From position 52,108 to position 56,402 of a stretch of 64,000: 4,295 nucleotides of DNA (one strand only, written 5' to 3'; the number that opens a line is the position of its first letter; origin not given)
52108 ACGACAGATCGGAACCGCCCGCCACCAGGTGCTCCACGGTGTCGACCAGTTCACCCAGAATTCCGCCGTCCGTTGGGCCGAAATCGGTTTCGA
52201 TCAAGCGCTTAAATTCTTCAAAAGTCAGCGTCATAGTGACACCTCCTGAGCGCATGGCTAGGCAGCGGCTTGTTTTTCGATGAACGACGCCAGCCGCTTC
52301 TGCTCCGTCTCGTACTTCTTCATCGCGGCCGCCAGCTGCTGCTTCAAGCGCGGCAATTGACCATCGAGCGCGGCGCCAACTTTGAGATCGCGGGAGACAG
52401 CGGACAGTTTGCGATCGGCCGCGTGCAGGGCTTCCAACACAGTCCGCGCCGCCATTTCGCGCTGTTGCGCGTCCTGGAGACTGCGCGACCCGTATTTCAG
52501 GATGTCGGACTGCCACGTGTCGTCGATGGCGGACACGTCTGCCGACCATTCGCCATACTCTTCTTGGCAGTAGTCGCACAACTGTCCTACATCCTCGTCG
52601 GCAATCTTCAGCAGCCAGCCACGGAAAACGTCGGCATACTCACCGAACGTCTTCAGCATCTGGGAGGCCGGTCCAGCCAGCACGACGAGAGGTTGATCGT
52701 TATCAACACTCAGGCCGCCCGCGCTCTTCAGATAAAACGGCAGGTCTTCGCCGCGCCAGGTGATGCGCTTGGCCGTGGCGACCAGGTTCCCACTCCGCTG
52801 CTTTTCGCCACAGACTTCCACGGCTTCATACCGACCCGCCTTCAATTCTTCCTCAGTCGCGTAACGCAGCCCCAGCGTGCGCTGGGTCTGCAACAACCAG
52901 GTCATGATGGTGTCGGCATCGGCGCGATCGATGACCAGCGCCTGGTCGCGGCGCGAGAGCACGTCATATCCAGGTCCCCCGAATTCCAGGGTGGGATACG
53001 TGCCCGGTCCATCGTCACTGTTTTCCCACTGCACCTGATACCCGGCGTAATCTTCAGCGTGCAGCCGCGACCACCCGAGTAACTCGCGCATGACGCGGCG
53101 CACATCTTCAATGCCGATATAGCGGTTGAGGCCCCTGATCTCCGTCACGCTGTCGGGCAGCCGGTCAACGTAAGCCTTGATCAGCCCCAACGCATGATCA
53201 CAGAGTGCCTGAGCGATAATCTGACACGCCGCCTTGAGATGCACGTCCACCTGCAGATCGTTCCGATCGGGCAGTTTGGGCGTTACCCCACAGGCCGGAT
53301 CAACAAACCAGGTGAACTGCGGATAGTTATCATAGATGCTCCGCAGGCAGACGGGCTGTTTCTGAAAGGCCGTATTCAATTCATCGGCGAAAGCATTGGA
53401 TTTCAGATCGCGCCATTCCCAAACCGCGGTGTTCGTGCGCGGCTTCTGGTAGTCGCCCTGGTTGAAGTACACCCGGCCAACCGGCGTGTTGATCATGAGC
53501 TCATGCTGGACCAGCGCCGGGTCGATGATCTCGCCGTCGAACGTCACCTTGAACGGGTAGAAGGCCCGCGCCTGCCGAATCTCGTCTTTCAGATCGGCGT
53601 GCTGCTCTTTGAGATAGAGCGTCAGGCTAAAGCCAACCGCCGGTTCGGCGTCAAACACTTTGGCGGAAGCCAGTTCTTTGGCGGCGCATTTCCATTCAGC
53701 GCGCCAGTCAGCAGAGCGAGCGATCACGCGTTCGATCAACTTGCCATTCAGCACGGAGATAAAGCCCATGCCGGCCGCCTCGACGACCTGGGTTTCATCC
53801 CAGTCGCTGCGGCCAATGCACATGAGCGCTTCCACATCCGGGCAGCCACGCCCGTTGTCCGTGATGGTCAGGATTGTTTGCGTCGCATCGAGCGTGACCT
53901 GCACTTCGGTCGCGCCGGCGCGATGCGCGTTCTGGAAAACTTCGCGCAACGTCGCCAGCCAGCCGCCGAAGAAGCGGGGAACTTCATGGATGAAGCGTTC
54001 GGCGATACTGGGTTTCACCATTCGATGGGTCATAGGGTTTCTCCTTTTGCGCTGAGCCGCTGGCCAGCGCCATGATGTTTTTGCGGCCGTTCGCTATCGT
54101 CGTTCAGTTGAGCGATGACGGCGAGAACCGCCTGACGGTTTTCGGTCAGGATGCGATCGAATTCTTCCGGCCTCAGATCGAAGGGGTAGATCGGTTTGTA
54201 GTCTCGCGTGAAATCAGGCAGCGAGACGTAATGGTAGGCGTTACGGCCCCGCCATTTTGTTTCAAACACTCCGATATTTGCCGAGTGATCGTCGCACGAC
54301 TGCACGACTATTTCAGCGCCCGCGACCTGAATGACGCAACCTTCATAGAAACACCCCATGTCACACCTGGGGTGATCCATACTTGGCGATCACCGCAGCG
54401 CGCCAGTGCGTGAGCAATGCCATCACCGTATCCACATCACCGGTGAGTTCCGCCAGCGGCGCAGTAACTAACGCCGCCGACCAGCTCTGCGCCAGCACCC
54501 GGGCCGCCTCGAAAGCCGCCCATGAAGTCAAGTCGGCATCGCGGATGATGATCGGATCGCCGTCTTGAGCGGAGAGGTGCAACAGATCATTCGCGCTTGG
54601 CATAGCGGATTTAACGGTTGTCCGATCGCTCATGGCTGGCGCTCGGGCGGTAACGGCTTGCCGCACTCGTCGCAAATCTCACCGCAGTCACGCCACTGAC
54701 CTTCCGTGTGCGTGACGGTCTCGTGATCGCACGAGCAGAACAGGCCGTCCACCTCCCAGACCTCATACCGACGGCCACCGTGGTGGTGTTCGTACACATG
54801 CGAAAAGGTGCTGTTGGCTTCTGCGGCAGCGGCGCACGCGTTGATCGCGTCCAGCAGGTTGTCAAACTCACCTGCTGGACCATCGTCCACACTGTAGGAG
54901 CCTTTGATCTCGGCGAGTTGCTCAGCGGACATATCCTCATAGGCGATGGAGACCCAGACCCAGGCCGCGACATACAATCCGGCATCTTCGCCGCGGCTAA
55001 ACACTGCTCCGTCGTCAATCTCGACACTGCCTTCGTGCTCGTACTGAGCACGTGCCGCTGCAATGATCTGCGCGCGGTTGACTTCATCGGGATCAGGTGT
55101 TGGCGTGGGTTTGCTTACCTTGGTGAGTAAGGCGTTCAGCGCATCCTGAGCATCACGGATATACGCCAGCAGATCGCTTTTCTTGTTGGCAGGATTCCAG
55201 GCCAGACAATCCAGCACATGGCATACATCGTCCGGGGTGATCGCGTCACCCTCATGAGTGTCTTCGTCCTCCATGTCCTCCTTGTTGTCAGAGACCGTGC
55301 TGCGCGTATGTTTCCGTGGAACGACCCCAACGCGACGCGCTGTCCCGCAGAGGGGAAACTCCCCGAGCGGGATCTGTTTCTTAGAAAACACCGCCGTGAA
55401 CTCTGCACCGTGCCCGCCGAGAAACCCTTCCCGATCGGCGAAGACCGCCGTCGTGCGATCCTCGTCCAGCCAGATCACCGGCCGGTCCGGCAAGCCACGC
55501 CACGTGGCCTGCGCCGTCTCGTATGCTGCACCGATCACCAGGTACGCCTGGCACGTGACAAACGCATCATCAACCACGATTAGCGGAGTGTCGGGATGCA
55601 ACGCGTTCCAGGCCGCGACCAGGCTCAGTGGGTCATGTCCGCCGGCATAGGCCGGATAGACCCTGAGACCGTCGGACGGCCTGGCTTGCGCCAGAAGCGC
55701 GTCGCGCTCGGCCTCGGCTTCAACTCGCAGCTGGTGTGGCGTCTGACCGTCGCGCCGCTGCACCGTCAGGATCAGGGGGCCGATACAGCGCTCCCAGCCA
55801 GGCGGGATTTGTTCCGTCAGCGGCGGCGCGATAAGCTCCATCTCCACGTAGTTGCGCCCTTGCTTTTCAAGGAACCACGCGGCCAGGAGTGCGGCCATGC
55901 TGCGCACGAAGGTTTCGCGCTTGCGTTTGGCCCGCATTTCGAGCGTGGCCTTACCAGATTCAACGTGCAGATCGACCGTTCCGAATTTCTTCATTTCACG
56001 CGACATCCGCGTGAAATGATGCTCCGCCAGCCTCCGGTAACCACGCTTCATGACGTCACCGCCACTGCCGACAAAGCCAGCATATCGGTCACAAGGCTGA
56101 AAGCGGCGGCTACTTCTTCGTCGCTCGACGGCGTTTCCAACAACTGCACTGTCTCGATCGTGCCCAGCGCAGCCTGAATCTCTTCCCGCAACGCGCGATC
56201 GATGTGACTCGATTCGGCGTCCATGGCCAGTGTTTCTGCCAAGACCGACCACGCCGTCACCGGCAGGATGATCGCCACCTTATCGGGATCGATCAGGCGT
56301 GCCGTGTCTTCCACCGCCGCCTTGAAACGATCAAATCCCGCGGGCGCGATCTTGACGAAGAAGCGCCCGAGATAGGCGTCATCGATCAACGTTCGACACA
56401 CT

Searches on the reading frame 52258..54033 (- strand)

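Call 11: search_protein_families(library=pfam, proteins=[window:52258-54033:-], max_evalue=0.01)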
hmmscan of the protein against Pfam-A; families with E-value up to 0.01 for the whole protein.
window:52258-54033:- (591 aa): 2 families
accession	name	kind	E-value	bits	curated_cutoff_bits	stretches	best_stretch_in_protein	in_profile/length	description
PF02518.31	HATPase_c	-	0.00089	20.1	26.4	1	29-75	10-59/111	Histidine kinase-, DNA gyrase B-, and HSP90-like ATPase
PF13589.12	HATPase_c_3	-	0.0071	16.8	25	0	29-68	7-49/137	Histidine kinase-, DNA gyrase B-, and HSP90-like ATPase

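Call 27: search_protein_families(library=phrogs, proteins=[window:52258-54033:-], max_evalue=0.01)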
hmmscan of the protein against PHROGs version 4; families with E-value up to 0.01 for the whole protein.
window:52258-54033:- (591 aa): 1 family
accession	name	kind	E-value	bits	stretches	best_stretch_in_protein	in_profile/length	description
phrog_6203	-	unknown function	0.004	16.8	1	27-63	28-64/644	-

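Call 107: search_protein_families(library=padloc, proteins=[window:52258-54033:-], max_evalue=0.00001)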
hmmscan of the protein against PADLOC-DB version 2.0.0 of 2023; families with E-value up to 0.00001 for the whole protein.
window:52258-54033:- (591 aa): 0 families

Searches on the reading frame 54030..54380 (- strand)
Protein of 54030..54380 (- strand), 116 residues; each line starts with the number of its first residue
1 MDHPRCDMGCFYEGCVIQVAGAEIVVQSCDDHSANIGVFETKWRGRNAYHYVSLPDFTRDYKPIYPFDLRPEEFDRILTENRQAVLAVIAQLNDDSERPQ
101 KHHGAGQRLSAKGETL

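Call 26: search_protein_families(library=pfam, proteins=[window:54030-54380:-], max_evalue=0.05)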
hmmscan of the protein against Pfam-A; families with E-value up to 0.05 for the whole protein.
window:54030-54380:- (116 aa): 1 family
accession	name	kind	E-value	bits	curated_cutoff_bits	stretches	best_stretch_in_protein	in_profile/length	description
PF02495.22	TGBp3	-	0.03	14.4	27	0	13-36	25-48/59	Triple gene block 3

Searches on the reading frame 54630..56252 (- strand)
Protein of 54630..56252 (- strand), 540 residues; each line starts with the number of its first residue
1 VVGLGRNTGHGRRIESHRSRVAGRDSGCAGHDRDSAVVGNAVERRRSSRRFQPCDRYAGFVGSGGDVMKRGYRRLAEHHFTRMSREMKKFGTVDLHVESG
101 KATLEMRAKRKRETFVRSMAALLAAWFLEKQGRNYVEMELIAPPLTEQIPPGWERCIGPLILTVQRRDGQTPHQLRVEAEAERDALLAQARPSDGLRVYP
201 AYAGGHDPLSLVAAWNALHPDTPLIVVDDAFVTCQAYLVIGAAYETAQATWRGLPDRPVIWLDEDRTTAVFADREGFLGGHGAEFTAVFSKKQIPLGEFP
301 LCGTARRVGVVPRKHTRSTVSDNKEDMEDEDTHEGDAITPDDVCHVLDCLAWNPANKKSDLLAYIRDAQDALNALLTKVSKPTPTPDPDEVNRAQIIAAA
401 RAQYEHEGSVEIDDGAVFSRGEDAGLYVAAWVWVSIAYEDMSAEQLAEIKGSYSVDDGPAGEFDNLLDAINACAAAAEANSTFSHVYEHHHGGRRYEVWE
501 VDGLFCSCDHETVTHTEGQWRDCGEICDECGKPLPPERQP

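Call 11: search_protein_families(library=pfam, proteins=[window:54630-56252:-], max_evalue=0.01)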
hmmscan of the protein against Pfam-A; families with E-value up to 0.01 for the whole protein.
window:54630-56252:- (540 aa): 0 families

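Call 27: search_protein_families(library=phrogs, proteins=[window:54630-56252:-], max_evalue=0.01)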
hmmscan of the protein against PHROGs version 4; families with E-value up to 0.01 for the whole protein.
window:54630-56252:- (540 aa): 1 family
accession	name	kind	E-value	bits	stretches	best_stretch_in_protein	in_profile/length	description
phrog_6739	-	unknown function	2e-07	32.4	1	358-441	39-116/158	-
